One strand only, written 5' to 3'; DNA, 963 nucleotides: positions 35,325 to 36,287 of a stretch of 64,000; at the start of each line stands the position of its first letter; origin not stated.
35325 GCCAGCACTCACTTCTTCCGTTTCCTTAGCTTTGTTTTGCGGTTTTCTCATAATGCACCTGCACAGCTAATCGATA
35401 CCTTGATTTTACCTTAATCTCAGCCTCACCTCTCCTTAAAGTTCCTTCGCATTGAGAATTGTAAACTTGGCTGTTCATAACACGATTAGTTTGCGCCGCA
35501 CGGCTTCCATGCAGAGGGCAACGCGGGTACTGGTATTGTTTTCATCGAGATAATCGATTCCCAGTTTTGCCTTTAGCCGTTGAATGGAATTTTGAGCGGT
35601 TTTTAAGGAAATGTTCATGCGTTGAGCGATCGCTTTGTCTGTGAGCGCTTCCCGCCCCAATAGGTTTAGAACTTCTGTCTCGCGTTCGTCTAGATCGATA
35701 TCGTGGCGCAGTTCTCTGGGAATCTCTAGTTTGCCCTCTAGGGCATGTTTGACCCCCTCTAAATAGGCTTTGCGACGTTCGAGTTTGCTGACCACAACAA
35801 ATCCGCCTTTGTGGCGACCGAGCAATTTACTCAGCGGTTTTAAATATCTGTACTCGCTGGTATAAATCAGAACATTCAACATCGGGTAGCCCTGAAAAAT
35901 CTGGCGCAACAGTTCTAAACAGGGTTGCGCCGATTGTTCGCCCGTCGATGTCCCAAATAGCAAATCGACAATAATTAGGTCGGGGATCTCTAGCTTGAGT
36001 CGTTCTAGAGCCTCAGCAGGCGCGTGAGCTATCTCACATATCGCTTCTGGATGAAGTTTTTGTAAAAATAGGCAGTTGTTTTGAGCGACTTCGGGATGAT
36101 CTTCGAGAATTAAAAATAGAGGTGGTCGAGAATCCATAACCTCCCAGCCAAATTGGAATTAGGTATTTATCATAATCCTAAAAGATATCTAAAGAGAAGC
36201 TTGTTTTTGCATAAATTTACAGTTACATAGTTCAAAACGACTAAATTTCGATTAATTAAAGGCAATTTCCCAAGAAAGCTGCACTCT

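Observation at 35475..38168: CHASE2 sensor kinase and NarL-type response regulator directly upstream of the N-ATPase operon, same strand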

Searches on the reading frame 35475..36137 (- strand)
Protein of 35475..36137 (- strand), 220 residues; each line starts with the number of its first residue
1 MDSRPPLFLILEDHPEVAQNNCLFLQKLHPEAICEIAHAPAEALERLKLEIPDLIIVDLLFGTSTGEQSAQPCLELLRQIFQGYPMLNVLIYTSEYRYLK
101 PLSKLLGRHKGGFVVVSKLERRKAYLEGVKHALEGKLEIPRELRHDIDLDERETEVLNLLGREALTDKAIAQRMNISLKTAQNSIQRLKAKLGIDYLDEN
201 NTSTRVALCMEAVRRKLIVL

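Call 3: search_protein_families(library=pfam, proteins=[window:35475-36137:-])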
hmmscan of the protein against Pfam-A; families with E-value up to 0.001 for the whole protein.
window:35475-36137:- (220 aa): 4 families
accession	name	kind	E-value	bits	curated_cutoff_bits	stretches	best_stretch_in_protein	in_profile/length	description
PF00196.25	GerE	-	3e-05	24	23.5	1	151-194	5-47/57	Bacterial regulatory proteins, luxR family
PF00072.30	Response_reg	-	6.4e-05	23.5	30.2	1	9-95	2-79/111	Response regulator receiver domain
PF08281.18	Sigma70_r4_2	-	0.00027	21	25.7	1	149-192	11-54/54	Sigma-70, region 4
PF08279.18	HTH_11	-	0.0004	20.7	25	1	153-192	2-43/55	HTH domain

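Call 4: search_protein_families(library=ncbifam, proteins=[window:35475-36137:-])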
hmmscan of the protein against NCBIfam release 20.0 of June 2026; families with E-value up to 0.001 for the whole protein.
window:35475-36137:- (220 aa): 6 families
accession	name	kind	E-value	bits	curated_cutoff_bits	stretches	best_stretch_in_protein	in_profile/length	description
NF047785.1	respo_reg_MadR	equivalog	5.2e-08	32.5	300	0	9-94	4-85/209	MadR family response regulator transcription factor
NF011896.0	PRK15369.1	equivalog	1.3e-05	24.9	242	1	9-193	7-193/211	two component system response regulator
NF052445.1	RespRegMctR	equivalog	2.9e-05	23.6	300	0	144-195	140-190/205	two-component system response regulator MctR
NF052366.1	photon_PedR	equivalog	0.00024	21.2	120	1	148-191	2-44/74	photosynthetic electron transport-dependent transcriptional regulator PedR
TIGR02937.1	sigma70-ECF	superfamily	0.00047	19.8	42.9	1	148-192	116-161/165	sigma-70 family RNA polymerase sigma factor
NF007935.0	PRK10651.1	equivalog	0.00048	19.4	250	0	145-194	152-200/216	two-component system response regulator NarL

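Call 8: find_homologous_proteins(query=window:35475-36137:-)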
Query window:35475-36137:- (220 aa): 211 proteins with E <= 0.001 among 874 candidates; the best 120 are listed.
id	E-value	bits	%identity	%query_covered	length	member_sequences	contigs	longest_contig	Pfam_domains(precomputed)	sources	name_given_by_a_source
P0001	1.2e-133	462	96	100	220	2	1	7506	PF00196.26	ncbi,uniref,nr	ncbi:LuxR C-terminal-related transcriptional regulator [Tumidithrix elongata RA019]|uniref:LuxR C-te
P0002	4.3e-111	388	80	100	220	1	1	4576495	PF00196.26,PF00072.31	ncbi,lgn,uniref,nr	ncbi:LuxR C-terminal-related transcriptional regulator [Pseudanabaena sp. PCC 6802]|uniref:LuxR C-te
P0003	2.3e-110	386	80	100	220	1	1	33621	PF00196.26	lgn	-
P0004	9.6e-109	380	77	100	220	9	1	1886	PF00072.31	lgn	-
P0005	1.7e-108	379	80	100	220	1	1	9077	PF00196.26,PF00072.31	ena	-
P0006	3.6e-108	378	80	100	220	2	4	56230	PF00196.26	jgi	jgi:DNA-binding NarL/FixJ family response regulator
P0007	4.5e-108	378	80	100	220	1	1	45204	PF00196.26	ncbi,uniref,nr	ncbi:LuxR C-terminal-related transcriptional regulator [Microseira wollei]|uniref:Two component tran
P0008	5.8e-108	378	80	100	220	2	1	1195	PF00196.26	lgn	-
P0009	9.7e-108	377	79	100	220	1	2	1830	PF08280.18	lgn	-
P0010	1.2e-107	377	80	100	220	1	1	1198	PF00196.26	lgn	-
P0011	1.2e-107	377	80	100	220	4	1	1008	PF00196.26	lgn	-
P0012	1.5e-107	376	79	100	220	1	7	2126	PF08280.18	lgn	-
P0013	2.1e-107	376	79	100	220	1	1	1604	PF08280.18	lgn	-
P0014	2.6e-107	376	78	100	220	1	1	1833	PF08280.18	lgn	-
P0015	7.1e-107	374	78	100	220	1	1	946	PF08280.18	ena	-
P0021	6.0e-104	365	77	100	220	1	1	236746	PF00072.31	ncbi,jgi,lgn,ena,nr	ncbi:MAG: DNA-binding response regulator [Oscillatoriaceae cyanobacterium Prado104]|jgi:DNA-binding 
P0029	1.2e-99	351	76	97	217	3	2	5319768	PF00196.26,PF08281.19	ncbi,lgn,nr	ncbi:two component transcriptional regulator, LuxR family [Stanieria sp. NIES-3757]|nr:two component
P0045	1.7e-91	324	71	100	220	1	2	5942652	PF00196.26,PF00072.31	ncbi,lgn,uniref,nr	ncbi:two component transcriptional regulator, LuxR family [Gloeothece citriformis PCC 7424]|uniref:T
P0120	2.2e-73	265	57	100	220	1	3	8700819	PF00196.26,PF00072.31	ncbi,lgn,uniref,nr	ncbi:response regulator [Tolypothrix tenuis PCC 7101]|uniref:Response regulator n=1 Tax=Tolypothrix 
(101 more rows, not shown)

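Call 9: search_protein_families(library=pfam, proteins=[window:35475-36137:-], max_evalue=10)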
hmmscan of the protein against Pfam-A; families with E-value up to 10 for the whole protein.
window:35475-36137:- (220 aa): 14 families
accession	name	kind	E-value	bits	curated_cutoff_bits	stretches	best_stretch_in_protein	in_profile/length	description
PF00196.25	GerE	-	3e-05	24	23.5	1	151-194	5-47/57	Bacterial regulatory proteins, luxR family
PF00072.30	Response_reg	-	6.4e-05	23.5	30.2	1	9-95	2-79/111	Response regulator receiver domain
PF08281.18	Sigma70_r4_2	-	0.00027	21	25.7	1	149-192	11-54/54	Sigma-70, region 4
PF08279.18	HTH_11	-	0.0004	20.7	25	1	153-192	2-43/55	HTH domain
PF04545.22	Sigma70_r4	-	0.004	17.1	24.1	1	149-180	5-36/50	Sigma-70, region 4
PF12802.13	MarR_2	-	0.0083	16.7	27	1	148-191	2-47/61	MarR family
PF13384.12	HTH_23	-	0.012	15.8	24.6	1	163-195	16-47/50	Homeodomain-like domain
PF13412.12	HTH_24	-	0.023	14.7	21.9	1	149-190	1-43/48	Winged helix-turn-helix DNA-binding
PF23626.1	CCD_aECM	-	0.028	14.8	27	1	14-36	20-42/54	aECM cysteine-cradle domain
PF01978.25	TrmB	-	0.052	13.8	25.6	1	144-191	2-49/68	Sugar-specific transcriptional regulator TrmB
PF01325.25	Fe_dep_repress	-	0.059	14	26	1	165-189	23-47/60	Iron dependent repressor, N-terminal DNA binding domain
PF24409.1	wHTH-PRTase_assc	-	0.066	13.7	27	1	156-192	3-39/83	wHTH-PRTase associated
PF21984.2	DnaD_N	-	0.089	13.4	27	1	146-201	11-72/101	DnaD N-terminal domain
PF13730.12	HTH_36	-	0.17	12.2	25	1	169-190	30-51/55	Helix-turn-helix domain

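Call 10: find_encoding_contigs(protein=P0045, flank=10000, max_places=2)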
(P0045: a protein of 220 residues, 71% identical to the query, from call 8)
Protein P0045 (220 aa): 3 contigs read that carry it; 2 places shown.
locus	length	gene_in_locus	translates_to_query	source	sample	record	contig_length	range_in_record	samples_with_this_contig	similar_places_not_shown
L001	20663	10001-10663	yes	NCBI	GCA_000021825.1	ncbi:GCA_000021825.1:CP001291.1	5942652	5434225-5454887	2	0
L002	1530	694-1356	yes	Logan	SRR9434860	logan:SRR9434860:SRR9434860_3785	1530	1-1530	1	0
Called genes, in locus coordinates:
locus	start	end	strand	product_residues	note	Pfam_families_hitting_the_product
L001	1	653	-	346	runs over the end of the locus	PF04307:YdjM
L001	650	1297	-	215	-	-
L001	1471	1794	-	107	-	-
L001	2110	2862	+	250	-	PF01940:DUF92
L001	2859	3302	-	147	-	PF01590:GAF, PF13185:GAF_2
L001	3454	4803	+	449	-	PF14579:HHH_6, PF01336:tRNA_anti-codon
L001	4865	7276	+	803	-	PF00488:MutS_V, PF20297:MSSS, PF01713:Smr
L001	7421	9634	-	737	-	PF13414:TPR_11, PF14559:TPR_19 (weak), PF00515:TPR_1 (weak), PF07719:TPR_2 (weak), PF13174:TPR_6 (weak), PF13181:TPR_8 (weak), PF13424:TPR_12 (weak), PF13414:TPR_11 (weak), +10 more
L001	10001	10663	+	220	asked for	PF00072:Response_reg (faint), PF00196:GerE (weak)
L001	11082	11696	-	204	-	-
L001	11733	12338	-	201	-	PF00092:VWA (weak), PF10138:vWA-TerF-like, PF13519:VWA_2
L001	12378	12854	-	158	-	PF11909:NdhN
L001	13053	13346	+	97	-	PF01909:NTP_transf_2, PF18765:Polbeta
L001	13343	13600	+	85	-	PF01934:HepT-like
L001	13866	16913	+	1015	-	PF12799:LRR_4, PF13855:LRR_8, PF12799:LRR_4, PF23598:LRR_14, PF13855:LRR_8, PF12799:LRR_4, PF13855:LRR_8, PF00071:Ras, +8 more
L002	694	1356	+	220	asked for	PF00072:Response_reg (faint), PF00196:GerE (weak)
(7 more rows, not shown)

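Call 11: find_encoding_contigs(protein=P0120, flank=10000, max_places=2)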
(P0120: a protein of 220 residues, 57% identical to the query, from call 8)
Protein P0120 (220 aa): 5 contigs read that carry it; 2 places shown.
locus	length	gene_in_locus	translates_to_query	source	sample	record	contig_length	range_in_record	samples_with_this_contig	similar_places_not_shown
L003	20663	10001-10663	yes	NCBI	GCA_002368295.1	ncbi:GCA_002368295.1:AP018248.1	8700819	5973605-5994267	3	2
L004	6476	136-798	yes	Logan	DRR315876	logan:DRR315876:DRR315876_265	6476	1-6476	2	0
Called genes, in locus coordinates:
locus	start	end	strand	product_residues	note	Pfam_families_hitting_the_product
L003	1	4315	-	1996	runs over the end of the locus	PF00400:WD40, PF23381:Beta-prop_IFT122_1st, PF23409:Beta-prop_EML, PF24105:Beta-prop_CAF1B_HIR1, PF24780:WD40_MABP1-WDR62_1st, PF24796:WDR55, PF24807:WD40_CDC20-Fz, PF24814:WD40_Prp19, +167 more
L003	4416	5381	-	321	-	PF01112:Asparaginase_2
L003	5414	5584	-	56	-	PF10013:DUF2256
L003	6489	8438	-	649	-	PF05226:CHASE2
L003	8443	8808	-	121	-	-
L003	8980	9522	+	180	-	-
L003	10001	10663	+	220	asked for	PF00072:Response_reg (weak), PF00196:GerE (weak)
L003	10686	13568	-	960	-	PF13185:GAF_2 (faint), PF13492:GAF_3 (faint), PF01590:GAF, PF02518:HATPase_c (faint)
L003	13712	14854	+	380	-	PF01180:DHO_dh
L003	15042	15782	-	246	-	-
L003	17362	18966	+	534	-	PF05731:TROVE, PF25045:vWA_Ro60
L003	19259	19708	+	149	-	PF23198:PDE8A_N (weak), PF00072:Response_reg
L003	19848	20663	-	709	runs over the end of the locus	PF25487:ETR1_N, PF00989:PAS (weak), PF08448:PAS_4, PF08447:PAS_3, PF00512:HisKA, PF02518:HATPase_c, PF00072:Response_reg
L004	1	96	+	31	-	?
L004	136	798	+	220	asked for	PF00072:Response_reg (weak), PF00196:GerE (weak)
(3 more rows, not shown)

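Call 13: find_related_loci(query=A1, collection=genome_contigs, flank=10000)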
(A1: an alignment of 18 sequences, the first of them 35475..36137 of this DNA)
Query A1 (220 aa) in genome_contigs; peptide patterns used: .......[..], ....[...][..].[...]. (x = any residue, [..] = any of these).
329 stretches matched a pattern; 95 encode a relative of the query (tblastn E <= 1e-3); the best 80 are kept; 80 distinct loci.
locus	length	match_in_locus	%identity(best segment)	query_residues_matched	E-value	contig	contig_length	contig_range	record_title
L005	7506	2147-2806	96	1-220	8e-142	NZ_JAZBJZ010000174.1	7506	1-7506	Tumidithrix elongata BACA0141 NODE_309_length_7506_cov_109.107502, whole genome shotgun sequence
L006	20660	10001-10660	77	1-220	2e-117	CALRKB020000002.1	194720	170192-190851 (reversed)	MAG: Rhizobium sp. Q54 isolate JJ-K1HD4-379-6-m2-bin48 genome assembly, contig: JJ-SEL21B6-268-C5, whole genome shotgun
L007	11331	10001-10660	80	1-220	7e-117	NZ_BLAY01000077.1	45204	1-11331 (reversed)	Microseira wollei NIES-4236 sequence077, whole genome shotgun sequence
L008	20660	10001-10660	80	1-220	2e-116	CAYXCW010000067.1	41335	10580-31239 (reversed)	MAG TPA_asm: uncultured bacterium isolate binchicken_co319_167 genome assembly, contig: NODE_1196_length_41335_cov_23.82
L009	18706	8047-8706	80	1-220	8e-116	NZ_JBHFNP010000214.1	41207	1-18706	Microseira sp. BLCC-F43 bin1.fa-214, whole genome shotgun sequence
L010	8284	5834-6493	77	1-220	3e-115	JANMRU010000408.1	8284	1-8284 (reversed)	MAG: Pseudanabaena sp. SOY_30_concoct_251 SOY_30_k141_608762, whole genome shotgun sequence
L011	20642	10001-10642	79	6-219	4e-112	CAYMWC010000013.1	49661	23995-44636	MAG TPA_asm: uncultured Pleurocapsa sp. isolate SRP072547_co1_227 genome assembly, contig: NODE_686_length_49661_cov_8.8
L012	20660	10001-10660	77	1-220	5e-112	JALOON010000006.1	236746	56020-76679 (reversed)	MAG: Oscillatoriaceae cyanobacterium Prado104 scaffold_142, whole genome shotgun sequence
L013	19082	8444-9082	76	7-219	7e-109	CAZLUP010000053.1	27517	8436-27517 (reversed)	MAG TPA_asm: uncultured bacterium isolate binchicken_co274_385 genome assembly, contig: NODE_4432_length_27517_cov_20.42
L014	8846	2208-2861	73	2-219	4e-106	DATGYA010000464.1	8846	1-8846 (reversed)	MAG TPA_asm: Kamptonema sp. isolate SMAG_U10623 k141_293638, whole genome shotgun sequence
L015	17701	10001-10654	71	2-219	4e-102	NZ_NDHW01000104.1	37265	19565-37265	Pseudanabaena sp. SR411 Contig_107, whole genome shotgun sequence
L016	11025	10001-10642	70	3-216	5e-101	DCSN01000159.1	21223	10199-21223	MAG TPA_asm: Pseudanabaena sp. UBA1465 UBA1465_contig_2577, whole genome shotgun sequence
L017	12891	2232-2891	64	1-220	9e-90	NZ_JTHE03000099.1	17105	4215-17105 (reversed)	Lyngbya confervoides BDU141951 NODE_571_length_17105_cov_172.784062, whole genome shotgun sequence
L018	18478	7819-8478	64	1-220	1e-88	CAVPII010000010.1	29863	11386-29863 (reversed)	MAG: uncultured cyanobacterium isolate MFD09964.bin.2.150 genome assembly, contig: contig_18463, whole genome shotgun se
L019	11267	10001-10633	64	2-212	2e-88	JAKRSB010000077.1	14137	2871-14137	MAG: Thermosynechococcaceae cyanobacterium MS004 bin-004_76, whole genome shotgun sequence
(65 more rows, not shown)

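Call 17: find_encoding_contigs(protein=window:35475-36137:-, flank=10000, max_places=4)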
Protein window:35475-36137:- (220 aa): 2 contigs read that carry it; 1 place shown.
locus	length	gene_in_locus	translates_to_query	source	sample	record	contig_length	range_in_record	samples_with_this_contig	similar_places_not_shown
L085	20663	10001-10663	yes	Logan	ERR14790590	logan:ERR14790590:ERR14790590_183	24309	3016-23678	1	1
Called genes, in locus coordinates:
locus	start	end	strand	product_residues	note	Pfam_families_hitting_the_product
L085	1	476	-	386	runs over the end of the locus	PF01400:Astacin, PF00413:Peptidase_M10 (faint)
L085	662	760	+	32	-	-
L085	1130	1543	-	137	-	-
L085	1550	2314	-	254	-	-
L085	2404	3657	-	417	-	PF01832:Glucosaminidase (weak), PF01471:PG_binding_1, PF01520:Amidase_3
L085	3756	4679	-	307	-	PF02230:Abhydrolase_2 (faint), PF12146:Hydrolase_4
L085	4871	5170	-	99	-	-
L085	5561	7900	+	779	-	PF00959:Phage_lysozyme, PF12385:Peptidase_C70 (weak), PF13529:Peptidase_C39_2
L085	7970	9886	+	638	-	PF05226:CHASE2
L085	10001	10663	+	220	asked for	-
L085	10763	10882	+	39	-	-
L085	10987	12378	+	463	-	PF02874:ATP-synt_ab_N, PF00006:ATP-synt_ab, PF22919:ATP-synt_VA_C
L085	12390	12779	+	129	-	PF02823:ATP-synt_DE_N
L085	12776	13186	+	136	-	PF09527:ATPase_gene1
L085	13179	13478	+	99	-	PF12966:AtpR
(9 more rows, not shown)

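Call 18: search_protein_families(library=pfam, proteins=[L005:2850-3341:-, L005:3554-4138:+, L005:4289-5854:+, L005:5967-6536:+, L005:6562-7434:-])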
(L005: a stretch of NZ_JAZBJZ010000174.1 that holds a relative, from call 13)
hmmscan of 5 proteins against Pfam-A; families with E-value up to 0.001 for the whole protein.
L005:2850-3341:- (163 aa): 4 families
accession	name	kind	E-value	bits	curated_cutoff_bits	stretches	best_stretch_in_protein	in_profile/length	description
PF00583.31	Acetyltransf_1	-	1.9e-21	77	20.7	1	47-139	23-115/116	Acetyltransferase (GNAT) family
PF13508.13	Acetyltransf_7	-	5.1e-14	52.8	27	1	56-139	5-81/84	Acetyltransferase (GNAT) domain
PF13673.13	Acetyltransf_10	-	1.7e-06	28.5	23.6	1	51-139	28-106/128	Acetyltransferase (GNAT) domain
PF08445.16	FR47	-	0.00057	20.3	22.1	0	79-141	17-78/86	FR47-like protein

L005:3554-4138:+ (194 aa): 1 family
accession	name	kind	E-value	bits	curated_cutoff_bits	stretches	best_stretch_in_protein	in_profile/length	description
PF10646.14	Germane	-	1.9e-20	74.1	23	1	62-171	2-116/117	Sporulation and spore germination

L005:4289-5854:+ (521 aa): 2 families
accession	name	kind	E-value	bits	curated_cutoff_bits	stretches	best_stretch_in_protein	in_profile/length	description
PF00933.27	Glyco_hydro_3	-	2e-88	297.3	27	1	12-332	2-314/316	Glycosyl hydrolase family 3 N terminal domain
PF18034.6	Bac_GH3_C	-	3e-38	131.1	27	1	381-515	3-135/137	Bacterial Glycosyl hydrolase family 3 C-terminal domain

L005:5967-6536:+ (189 aa): 1 family
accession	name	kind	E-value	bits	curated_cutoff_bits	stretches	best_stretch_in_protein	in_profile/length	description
PF00293.34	NUDIX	-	3.4e-11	43.7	21.1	1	85-157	33-114/134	NUDIX domain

L005:6562-7434:- (290 aa): 10 families
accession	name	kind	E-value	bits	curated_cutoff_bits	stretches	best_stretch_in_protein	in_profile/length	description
PF13855.12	LRR_8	-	2.2e-55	184.7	27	8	168-226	1-61/61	Leucine rich repeat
PF12799.13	LRR_4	-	2e-52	174.4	27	8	103-139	3-40/44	Leucine Rich repeats (2 copies)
PF23598.1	LRR_14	-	1.2e-43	149.6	40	4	3-86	41-122/353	Leucine-rich repeat region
PF00560.39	LRR_1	-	5.8e-34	109.2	20.6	0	124-145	1-23/23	Leucine Rich Repeat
PF25019.1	LRR_R13L1-DRL21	-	4.4e-15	56.2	27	0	65-108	79-124/127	R13L1/DRL21 LRRs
PF23211.1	LRR_LRWD1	-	6.1e-15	55.9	28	2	71-141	35-104/190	Leucine-rich repeat and WD repeat-containing protein 1, LRR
PF23286.1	LRR_13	-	2.8e-13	50.5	30.1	0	203-264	16-78/210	Disease resistance protein RPS4B-like, leucine-rich repeats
PF14580.12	LRR_9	-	1.1e-11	45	30.5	1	166-228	62-127/175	Leucine-rich repeat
PF17126.11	RsmF_methylt_CI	-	2.1e-09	37.7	27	0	218-242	13-37/61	RsmF rRNA methyltransferase first C-terminal domain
PF01861.22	BpsA_C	-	9.7e-05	22.2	27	0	25-75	37-87/243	Branched-chain polyamine synthase A C-terminal domain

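Call 37: search_solved_structures(query=A1, max_evalue=0.01, show_alignments=1)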
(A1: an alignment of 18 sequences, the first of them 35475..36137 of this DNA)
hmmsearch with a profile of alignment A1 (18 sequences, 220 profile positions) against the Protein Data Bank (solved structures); distinct sequences matched with E-value up to 0.01: 27.
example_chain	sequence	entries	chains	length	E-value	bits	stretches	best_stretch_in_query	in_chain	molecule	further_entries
3c3w_A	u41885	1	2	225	9.7e-09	38.3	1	12-197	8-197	TWO COMPONENT TRANSCRIPTIONAL REGULATORY PROTEIN DEVR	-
5hev_A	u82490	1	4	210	2.7e-06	30.3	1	148-198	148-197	Response regulator protein VraR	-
4hye_A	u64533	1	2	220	1e-05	28.4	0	131-195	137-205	Response regulator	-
4zmr_A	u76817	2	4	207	1.4e-05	28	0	131-195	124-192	Response regulator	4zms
4wt0_B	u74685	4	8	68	2e-05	27.5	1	148-199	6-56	Response regulator receiver domain protein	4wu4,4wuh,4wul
1zlj_A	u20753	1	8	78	2.1e-05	27.4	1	149-197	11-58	Dormancy Survival Regulator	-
4wsz_A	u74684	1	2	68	2.2e-05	27.4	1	148-199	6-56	Response regulator receiver domain protein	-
1zlk_A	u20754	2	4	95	2.8e-05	27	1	149-197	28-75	Dormancy Survival Regulator | TWO COMPONENT TRANSCRIPTIONAL REGULATORY PROTEIN DEVR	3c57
4yn8_A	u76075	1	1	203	4.1e-05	26.5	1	9-205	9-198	Response regulator ChrA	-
3cnb_A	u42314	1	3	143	5.4e-05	26.1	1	7-66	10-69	DNA-binding response regulator, merR family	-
5f64_A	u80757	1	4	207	0.00014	24.7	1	8-197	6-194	Positive transcription regulator EvgA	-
4gvp_A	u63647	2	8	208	0.00015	24.7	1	11-196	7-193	Response regulator protein vraR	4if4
7ve6_A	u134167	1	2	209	0.00015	24.6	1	11-196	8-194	Response regulator protein VraR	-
4ldz_A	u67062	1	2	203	0.0002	24.2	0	133-198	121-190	Transcriptional regulatory protein DesR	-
8zwn_A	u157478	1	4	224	0.00023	24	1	9-197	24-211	DNA-binding transcriptional activator EvgA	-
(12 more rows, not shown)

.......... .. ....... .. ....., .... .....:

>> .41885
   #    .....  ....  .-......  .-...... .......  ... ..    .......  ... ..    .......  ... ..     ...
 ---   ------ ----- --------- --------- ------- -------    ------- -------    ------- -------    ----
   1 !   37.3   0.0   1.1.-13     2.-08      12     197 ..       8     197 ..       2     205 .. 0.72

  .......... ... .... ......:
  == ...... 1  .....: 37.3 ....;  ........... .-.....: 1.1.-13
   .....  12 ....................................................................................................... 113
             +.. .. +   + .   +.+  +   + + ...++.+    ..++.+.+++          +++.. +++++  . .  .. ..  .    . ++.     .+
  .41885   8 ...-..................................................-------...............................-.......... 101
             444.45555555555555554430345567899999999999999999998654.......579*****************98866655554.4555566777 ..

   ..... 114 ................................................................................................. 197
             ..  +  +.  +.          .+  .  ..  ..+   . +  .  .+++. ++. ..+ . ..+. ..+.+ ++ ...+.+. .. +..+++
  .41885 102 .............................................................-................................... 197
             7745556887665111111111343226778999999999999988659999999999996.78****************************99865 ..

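Call 42: search_dna_similar(query=window:35475-36137:-, collection=plasmids, mode=protein, max_rows=15, max_evalue=1e-20)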
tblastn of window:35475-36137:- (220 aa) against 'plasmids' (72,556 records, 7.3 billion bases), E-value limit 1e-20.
Records with a match: 1; places in all: 1; records where one place covers at least 80% of the query: 1.
Best place of each record, by identity: <60% 1.
By first word of the organism name: Kovacikia 1.
By predicted mobility (MOB-suite, as given by PLSDB): non-mobilizable 1.
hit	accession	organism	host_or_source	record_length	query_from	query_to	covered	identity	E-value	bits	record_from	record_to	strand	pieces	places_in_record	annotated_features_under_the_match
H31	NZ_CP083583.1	Kovacikia minuta CCNUW1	cell culture,fresh water lake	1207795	8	206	90%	31.5%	9e-22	100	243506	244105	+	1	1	record has no annotation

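Call 54: find_encoding_contigs(protein=P0002, flank=8000, max_places=1)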
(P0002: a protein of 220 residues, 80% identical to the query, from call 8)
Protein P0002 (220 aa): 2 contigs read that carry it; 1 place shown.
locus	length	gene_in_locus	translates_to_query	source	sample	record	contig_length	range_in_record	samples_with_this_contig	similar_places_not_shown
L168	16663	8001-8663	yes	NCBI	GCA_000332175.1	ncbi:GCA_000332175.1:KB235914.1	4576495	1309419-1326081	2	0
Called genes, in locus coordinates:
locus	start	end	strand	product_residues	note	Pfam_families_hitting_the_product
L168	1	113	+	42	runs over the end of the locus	-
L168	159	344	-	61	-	-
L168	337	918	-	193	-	PF06414:Zeta_toxin (weak), PF13671:AAA_33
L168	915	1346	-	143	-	PF01850:PIN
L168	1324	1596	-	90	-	-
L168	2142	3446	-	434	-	PF00128:Alpha-amylase (faint), PF07821:Alpha-amyl_C2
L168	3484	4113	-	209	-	-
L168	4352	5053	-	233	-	-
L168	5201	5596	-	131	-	-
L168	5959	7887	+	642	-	PF05226:CHASE2, PF02518:HATPase_c (weak), PF13581:HATPase_c_2 (weak)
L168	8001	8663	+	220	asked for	PF00072:Response_reg (weak), PF00196:GerE (faint)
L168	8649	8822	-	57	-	-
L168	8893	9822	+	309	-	PF05175:MTS (weak), PF01209:Ubie_methyltran, PF13489:Methyltransf_23, PF13847:Methyltransf_31, PF08241:Methyltransf_11, PF08242:Methyltransf_12, PF13649:Methyltransf_25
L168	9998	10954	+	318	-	PF01435:Peptidase_M48 (weak)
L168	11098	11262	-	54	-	-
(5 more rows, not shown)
